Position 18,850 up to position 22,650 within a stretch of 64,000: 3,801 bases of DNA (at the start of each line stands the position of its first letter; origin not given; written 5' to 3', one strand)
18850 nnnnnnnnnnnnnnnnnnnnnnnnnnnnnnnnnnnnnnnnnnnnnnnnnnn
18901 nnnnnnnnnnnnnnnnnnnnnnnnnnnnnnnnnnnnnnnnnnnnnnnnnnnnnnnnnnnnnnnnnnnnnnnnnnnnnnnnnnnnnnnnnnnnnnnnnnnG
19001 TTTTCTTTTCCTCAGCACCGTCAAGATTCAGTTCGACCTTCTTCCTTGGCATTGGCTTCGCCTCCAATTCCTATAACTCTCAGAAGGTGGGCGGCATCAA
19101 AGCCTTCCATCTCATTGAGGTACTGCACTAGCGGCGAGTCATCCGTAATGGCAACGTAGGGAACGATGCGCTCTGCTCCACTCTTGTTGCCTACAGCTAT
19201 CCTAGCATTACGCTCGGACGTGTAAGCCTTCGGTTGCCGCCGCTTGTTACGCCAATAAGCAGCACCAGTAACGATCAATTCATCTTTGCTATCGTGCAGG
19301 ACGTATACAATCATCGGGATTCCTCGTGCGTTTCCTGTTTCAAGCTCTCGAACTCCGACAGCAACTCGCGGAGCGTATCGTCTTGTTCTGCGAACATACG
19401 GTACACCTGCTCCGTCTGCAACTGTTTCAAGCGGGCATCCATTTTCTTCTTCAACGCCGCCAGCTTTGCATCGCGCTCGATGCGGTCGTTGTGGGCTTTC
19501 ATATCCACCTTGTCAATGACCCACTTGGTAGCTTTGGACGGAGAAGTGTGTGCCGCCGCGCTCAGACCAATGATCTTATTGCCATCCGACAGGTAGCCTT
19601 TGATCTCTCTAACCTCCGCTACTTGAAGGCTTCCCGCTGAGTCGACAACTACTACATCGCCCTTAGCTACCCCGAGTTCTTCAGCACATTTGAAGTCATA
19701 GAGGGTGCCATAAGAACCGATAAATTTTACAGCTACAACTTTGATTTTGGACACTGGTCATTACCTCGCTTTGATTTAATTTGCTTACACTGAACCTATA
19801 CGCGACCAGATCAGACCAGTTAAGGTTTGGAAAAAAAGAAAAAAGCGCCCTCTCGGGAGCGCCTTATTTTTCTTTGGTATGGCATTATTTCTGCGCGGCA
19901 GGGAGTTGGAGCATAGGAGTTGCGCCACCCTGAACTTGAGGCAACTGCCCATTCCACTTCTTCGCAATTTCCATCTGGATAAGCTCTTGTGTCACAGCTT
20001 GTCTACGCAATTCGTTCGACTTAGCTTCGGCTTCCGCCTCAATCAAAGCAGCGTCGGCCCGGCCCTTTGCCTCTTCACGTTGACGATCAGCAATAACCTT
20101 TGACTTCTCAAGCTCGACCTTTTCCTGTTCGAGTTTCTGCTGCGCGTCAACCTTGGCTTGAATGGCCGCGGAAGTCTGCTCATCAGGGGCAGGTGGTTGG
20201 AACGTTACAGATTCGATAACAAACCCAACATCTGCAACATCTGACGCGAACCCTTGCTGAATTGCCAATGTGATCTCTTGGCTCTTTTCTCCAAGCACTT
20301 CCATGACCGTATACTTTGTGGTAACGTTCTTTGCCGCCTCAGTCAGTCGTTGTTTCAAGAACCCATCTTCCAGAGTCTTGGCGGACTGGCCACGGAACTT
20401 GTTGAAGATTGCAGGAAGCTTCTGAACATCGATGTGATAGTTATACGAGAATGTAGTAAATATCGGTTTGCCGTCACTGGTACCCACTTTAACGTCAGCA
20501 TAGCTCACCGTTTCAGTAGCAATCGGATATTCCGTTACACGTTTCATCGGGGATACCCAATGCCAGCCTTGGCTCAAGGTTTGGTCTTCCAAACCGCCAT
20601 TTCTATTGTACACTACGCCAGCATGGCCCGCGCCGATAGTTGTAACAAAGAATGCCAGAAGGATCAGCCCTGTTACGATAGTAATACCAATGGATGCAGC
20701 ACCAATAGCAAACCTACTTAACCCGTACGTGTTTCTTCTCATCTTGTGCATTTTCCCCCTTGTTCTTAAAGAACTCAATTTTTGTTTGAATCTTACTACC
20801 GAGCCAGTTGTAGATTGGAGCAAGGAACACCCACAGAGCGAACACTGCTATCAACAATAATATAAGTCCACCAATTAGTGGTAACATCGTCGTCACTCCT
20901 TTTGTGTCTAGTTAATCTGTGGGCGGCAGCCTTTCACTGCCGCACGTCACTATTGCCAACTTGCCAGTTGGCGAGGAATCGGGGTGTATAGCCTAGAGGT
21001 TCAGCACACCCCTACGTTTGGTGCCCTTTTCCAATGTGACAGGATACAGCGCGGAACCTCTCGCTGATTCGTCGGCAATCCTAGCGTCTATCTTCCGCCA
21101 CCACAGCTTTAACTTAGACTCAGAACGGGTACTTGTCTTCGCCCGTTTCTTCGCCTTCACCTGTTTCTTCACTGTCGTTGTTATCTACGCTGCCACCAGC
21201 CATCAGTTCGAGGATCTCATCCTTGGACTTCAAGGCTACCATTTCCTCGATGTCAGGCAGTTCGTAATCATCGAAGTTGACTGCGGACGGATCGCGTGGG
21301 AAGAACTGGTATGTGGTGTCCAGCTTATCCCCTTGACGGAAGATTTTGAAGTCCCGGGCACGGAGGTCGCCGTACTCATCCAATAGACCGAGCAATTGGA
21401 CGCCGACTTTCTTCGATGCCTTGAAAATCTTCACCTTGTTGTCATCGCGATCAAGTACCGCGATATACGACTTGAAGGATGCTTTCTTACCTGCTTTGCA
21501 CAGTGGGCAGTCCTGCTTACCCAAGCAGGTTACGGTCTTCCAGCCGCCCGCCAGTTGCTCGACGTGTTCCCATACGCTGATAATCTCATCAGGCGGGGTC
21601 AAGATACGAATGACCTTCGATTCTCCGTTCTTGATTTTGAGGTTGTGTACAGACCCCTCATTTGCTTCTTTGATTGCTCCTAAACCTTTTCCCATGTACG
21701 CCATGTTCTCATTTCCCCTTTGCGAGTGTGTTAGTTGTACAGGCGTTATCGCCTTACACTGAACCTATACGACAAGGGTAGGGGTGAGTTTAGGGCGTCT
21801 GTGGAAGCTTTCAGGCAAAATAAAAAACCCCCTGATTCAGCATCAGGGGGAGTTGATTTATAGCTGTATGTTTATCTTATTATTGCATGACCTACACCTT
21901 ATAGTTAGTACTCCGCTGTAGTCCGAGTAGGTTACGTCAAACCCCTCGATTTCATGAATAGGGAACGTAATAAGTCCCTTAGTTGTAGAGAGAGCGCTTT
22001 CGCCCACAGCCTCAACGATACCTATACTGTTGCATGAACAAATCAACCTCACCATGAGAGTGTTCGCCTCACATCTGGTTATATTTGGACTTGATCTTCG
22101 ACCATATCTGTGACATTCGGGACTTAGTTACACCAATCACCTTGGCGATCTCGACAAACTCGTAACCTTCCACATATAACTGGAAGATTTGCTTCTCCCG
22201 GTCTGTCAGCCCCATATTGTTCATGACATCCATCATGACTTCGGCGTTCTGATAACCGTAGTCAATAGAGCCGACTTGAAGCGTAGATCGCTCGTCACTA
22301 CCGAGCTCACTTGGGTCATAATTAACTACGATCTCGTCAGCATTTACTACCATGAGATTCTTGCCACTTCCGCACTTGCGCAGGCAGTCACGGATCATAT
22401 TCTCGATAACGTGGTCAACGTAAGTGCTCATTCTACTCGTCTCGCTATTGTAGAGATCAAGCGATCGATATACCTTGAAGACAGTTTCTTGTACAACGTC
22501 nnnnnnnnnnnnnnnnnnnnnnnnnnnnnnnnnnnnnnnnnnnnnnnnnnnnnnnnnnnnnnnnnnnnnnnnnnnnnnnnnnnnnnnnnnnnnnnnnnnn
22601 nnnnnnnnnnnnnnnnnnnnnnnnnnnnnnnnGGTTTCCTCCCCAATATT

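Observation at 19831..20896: Insulated two-gene unit encoding an SPFH/prohibitin-like protein and a small membrane protein inside the replication region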

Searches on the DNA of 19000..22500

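Call 12: search_rna_families(source=window, start=19000, end=22500, threshold=evalue, max_evalue=1)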
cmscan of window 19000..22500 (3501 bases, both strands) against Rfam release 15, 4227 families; matches with E-value up to 1: 0.
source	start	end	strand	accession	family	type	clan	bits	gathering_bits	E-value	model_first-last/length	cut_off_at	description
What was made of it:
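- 20888..21119 (-): Structured 232-nt spacer between the SSB gene and the small gene. It holds three perfect hairpins, none followed by a U-run, and no recognisable promoter. No Rfam match at E<=1 (call 12).
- On Described RNA families (for the 232-nt spacer): No match at E<=1 in 19000-22500 (call 12).
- Tried and rejected: Rfam at E<=1 gave nothing for the spacer (call 12).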

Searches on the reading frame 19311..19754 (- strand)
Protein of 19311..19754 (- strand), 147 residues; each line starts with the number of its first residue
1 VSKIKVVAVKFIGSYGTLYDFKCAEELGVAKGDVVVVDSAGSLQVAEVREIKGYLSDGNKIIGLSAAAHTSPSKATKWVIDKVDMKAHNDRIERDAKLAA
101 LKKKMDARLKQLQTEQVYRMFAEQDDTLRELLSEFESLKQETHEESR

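Call 4: search_protein_families(library=pfam, proteins=[window:19311-19754:-], max_evalue=0.1)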
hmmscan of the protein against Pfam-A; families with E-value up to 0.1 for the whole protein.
window:19311-19754:- (147 aa): 0 families

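Call 9: search_protein_families(library=phrogs, proteins=[window:19311-19754:-], max_evalue=0.01)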
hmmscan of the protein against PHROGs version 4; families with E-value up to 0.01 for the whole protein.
window:19311-19754:- (147 aa): 3 families
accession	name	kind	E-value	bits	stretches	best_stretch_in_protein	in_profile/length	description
phrog_3489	-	unknown function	1.6e-24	87.3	1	3-137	2-124/125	-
phrog_13551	-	unknown function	1e-05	26.7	1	2-122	12-119/136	-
phrog_20007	-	unknown function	0.0015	19.4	0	5-87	3-70/72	-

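Call 28: search_protein_families(library=padloc, proteins=[window:19311-19754:-], max_evalue=0.1)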
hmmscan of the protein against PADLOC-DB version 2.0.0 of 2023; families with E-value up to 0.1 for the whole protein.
window:19311-19754:- (147 aa): 0 families

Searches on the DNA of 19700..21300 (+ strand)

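Call 3: search_dna_similar(query=window:19700-21300:+, collection=phages, mode=near, max_rows=20)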
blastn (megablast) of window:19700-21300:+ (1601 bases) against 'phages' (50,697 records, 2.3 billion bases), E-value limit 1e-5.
No match.
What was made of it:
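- Tried and rejected: Megablast of the locus against the phage collection gave no match (call 3), so this phage has no close sequenced relative there.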
